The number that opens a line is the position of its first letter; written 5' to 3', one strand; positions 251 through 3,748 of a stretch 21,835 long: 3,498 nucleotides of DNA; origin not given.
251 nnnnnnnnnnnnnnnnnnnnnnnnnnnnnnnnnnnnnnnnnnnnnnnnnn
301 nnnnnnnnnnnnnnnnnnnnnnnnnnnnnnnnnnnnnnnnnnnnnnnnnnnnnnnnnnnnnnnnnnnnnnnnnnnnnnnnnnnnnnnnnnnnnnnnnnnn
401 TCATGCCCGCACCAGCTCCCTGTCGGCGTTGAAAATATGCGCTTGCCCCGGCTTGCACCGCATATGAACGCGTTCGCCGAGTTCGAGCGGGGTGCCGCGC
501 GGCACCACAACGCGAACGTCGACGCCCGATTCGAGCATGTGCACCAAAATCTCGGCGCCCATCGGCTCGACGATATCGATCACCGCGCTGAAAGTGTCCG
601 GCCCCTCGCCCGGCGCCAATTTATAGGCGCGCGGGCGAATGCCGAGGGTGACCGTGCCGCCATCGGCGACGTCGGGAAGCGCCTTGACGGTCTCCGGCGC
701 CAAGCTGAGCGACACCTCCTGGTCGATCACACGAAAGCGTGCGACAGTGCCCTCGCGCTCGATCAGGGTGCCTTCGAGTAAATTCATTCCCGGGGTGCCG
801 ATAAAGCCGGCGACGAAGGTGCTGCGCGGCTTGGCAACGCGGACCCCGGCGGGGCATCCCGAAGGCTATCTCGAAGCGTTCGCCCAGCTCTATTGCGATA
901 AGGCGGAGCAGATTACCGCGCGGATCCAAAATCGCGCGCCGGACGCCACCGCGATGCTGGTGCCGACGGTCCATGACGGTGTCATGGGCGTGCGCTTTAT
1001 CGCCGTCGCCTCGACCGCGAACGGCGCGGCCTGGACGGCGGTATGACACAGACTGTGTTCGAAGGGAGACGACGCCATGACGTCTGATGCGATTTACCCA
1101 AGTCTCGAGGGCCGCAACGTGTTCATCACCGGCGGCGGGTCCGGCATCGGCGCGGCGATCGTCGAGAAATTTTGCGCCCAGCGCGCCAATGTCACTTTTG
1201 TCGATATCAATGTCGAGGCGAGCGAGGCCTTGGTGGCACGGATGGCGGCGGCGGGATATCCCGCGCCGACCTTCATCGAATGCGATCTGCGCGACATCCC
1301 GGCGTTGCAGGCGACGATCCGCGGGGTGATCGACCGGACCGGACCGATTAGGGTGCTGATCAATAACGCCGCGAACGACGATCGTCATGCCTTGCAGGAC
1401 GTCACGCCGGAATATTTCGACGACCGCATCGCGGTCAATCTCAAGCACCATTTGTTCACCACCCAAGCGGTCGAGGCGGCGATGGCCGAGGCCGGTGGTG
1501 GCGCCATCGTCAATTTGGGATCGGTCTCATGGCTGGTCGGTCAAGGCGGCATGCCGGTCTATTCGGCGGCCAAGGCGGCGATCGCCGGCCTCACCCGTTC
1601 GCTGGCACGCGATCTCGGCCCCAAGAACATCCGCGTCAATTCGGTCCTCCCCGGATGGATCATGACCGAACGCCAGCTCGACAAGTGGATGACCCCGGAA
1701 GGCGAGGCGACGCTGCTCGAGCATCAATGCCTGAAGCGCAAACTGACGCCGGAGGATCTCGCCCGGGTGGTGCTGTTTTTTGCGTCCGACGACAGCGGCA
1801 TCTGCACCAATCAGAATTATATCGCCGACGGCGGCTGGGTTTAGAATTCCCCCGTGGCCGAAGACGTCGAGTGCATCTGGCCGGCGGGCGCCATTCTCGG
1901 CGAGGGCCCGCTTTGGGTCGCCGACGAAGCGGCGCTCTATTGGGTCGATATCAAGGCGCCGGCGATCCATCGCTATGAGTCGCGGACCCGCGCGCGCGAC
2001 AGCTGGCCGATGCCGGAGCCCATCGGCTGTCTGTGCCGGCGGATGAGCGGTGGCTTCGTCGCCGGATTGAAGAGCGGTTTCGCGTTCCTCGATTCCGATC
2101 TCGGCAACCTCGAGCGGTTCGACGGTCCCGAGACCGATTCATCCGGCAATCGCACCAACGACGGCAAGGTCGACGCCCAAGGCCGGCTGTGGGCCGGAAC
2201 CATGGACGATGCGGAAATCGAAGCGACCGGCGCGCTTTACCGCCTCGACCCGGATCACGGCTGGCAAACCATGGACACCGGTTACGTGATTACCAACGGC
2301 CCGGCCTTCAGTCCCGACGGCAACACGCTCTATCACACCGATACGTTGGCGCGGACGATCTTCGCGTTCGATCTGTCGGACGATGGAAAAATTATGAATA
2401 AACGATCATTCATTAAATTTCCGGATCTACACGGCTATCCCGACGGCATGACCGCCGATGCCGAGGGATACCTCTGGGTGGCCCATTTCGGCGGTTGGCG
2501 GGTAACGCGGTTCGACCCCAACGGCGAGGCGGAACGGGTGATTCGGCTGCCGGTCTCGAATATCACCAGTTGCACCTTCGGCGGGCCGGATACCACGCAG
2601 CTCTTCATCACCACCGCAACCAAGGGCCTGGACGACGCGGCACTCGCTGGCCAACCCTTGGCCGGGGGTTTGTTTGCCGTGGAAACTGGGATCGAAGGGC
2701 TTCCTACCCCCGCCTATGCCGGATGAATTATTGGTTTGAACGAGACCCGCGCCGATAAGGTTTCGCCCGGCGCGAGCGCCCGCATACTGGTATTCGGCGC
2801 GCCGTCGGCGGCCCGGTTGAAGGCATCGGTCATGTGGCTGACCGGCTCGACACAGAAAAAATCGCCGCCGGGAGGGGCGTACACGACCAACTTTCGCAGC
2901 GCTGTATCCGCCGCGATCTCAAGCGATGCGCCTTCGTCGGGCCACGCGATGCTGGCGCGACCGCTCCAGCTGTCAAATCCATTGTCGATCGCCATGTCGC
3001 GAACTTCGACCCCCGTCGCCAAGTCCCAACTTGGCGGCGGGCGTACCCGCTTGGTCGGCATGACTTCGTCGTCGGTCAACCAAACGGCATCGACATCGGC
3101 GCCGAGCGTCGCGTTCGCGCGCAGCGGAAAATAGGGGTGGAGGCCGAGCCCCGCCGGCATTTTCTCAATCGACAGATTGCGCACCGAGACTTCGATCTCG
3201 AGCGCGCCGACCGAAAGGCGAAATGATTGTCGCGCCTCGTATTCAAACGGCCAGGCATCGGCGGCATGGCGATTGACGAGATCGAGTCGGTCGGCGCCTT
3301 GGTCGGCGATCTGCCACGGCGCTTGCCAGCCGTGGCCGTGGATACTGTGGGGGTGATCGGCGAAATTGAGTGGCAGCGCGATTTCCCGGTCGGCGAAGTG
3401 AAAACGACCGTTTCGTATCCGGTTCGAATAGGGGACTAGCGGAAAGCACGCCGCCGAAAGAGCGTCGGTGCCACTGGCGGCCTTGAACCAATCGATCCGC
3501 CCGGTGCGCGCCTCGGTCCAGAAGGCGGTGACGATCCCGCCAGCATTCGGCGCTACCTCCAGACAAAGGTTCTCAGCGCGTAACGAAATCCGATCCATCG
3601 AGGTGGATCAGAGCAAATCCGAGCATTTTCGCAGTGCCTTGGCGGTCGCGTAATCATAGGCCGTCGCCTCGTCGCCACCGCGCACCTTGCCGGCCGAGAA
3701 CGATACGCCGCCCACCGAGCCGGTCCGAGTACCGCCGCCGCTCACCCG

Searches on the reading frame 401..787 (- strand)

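Call 68: search_protein_families(library=pfam, proteins=[window:401-787:-], max_evalue=0.01)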
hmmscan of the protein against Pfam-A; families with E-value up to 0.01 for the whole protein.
window:401-787:- (128 aa): 2 families
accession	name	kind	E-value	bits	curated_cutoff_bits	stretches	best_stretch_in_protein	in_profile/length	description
PF08402.16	TOBE_2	-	3.9e-10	40.2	21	1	48-119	1-76/76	TOBE domain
PF17912.7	OB_MalK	-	3.3e-07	31.5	27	1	1-52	5-50/53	MalK OB fold domain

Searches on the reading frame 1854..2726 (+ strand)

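Call 6: search_protein_families(library=pfam, proteins=[window:1854-2726:+], max_evalue=0.01)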
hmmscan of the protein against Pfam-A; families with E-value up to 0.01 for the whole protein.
window:1854-2726:+ (290 aa): 5 families
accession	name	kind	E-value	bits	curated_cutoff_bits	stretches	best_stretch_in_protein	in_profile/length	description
PF08450.18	SGL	-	3.4e-88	295.8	26.3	1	15-256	1-246/246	SMP-30/Gluconolactonase/LRE-like region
PF07494.17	Reg_prop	-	0.0016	18.9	20.4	0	106-117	12-23/24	Two component regulator propeller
PF24684.1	Vgb_lyase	-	0.0017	17.6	50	1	187-247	90-150/290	Virginiamycin B lyase family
PF07676.18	PD40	-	0.0056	17.1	20.9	0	148-160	12-24/38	WD40-like Beta Propeller Repeat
PF13449.12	Phytase-like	-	0.0067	16.8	27.6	0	198-235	72-109/284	Esterase-like activity of phytase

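Call 11: search_protein_families(library=ncbifam, proteins=[window:1854-2726:+], max_evalue=0.001)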
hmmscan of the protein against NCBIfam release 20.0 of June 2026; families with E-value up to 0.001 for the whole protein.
window:1854-2726:+ (290 aa): 0 families

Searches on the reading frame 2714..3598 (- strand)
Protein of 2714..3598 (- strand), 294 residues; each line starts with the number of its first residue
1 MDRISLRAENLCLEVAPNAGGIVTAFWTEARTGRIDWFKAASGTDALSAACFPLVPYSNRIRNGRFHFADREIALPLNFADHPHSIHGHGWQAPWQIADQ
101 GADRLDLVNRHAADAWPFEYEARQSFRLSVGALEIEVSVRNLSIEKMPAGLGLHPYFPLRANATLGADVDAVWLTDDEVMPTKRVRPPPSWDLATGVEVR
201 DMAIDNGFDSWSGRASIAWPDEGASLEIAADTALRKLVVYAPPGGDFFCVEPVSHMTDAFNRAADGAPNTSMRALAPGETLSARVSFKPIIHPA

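Call 6: search_protein_families(library=pfam, proteins=[window:2714-3598:-], max_evalue=0.01)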
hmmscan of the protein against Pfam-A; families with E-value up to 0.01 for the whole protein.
window:2714-3598:- (294 aa): 1 family
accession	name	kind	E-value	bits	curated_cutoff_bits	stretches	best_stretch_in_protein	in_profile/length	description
PF01263.26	Aldose_epim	-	4.2e-43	148.3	27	1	3-288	2-299/299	Aldose 1-epimerase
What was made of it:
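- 2714..3598 (-): Aldose 1-epimerase gene, 9 nt downstream of the small ORF. It is adjacent here but not part of the conserved module. Pfam (call 6).
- Checked: 2714-3598 matches Aldose_epim (148 bits) (call 6).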

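Call 11: search_protein_families(library=ncbifam, proteins=[window:2714-3598:-], max_evalue=0.001)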
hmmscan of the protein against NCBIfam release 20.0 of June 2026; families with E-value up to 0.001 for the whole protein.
window:2714-3598:- (294 aa): 2 families
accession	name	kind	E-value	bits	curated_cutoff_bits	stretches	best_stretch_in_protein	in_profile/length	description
NF011719.0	PRK15172.1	equivalog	3e-11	43.3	251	1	54-262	59-276/300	aldose-1-epimerase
NF008277.0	PRK11055.1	subfamily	0.00017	20.9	240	1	57-182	77-205/349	galactose-1-epimerase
